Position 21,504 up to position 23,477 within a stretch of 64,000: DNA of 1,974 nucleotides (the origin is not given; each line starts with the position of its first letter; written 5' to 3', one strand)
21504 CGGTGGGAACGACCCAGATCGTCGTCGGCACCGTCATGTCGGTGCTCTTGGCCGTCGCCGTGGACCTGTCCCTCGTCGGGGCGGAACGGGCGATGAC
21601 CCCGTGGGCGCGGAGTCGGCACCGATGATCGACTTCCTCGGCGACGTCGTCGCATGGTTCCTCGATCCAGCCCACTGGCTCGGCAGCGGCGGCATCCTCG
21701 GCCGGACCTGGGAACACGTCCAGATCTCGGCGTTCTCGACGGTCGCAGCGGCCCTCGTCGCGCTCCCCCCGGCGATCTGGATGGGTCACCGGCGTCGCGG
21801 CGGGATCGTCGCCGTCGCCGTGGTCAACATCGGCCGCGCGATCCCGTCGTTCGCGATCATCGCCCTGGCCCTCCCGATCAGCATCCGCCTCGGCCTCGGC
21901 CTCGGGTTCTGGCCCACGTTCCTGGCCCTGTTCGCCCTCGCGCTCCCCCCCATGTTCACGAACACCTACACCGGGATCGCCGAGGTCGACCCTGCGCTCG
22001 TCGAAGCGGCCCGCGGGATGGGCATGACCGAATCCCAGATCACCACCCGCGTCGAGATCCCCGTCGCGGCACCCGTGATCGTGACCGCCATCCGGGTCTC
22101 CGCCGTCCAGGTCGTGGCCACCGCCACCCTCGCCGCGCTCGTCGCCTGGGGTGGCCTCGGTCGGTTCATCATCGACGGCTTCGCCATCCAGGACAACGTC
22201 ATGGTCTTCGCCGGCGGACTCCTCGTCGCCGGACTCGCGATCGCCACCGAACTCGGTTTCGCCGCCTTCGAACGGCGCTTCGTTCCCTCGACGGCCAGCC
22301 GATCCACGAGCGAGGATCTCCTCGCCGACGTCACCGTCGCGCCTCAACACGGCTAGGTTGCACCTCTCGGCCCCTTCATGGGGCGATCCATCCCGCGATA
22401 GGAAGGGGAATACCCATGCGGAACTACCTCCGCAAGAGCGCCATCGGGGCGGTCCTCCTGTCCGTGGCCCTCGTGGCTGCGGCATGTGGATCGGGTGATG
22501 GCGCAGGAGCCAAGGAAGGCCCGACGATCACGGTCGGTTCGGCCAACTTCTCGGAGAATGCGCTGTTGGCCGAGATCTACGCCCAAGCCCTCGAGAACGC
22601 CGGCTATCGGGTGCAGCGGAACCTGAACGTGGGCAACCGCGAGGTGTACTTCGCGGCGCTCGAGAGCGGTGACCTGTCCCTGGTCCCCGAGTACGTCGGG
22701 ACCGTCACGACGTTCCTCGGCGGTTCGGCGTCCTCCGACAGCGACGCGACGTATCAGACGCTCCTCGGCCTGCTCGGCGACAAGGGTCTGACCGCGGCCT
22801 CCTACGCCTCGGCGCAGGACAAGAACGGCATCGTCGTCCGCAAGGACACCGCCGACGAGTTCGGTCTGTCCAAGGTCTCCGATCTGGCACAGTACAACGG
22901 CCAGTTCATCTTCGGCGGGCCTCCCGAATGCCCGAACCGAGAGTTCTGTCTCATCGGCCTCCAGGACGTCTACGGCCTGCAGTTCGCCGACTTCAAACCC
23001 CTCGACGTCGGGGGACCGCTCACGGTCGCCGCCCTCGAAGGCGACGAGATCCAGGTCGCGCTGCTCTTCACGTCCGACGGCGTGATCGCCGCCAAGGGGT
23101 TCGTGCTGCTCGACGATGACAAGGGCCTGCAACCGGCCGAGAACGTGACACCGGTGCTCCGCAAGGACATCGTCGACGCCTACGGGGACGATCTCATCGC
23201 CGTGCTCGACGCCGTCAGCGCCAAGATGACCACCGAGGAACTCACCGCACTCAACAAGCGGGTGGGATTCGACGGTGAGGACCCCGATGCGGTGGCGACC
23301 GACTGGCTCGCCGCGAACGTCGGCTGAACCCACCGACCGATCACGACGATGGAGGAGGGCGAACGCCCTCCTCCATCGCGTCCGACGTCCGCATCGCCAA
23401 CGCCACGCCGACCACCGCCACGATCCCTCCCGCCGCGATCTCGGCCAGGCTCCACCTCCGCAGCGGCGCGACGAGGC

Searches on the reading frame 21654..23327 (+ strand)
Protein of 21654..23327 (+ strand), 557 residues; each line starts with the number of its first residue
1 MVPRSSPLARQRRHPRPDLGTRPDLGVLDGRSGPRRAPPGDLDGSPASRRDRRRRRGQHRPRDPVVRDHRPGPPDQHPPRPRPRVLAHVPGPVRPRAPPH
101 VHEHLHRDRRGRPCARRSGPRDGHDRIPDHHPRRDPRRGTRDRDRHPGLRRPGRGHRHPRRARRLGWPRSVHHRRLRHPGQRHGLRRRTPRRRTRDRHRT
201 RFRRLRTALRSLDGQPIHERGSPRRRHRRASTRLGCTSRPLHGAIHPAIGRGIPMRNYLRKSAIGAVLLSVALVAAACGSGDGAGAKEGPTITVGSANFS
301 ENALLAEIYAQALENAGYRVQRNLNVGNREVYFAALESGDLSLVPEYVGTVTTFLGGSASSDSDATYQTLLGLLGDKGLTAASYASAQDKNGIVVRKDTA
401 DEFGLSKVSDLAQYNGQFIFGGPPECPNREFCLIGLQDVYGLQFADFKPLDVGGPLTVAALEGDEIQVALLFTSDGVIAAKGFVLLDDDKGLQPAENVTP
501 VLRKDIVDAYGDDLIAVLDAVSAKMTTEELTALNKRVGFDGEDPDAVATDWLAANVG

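Call 30: search_protein_families(library=pfam, proteins=[window:21654-23327:+], max_evalue=0.0001)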
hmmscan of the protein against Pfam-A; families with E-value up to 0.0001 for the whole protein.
window:21654-23327:+ (557 aa): 1 family
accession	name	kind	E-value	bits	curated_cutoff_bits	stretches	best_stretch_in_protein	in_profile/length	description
PF04069.17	OpuAC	-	9.9e-53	179.8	21.2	1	291-553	2-256/257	Substrate binding domain of ABC-type glycine betaine transport system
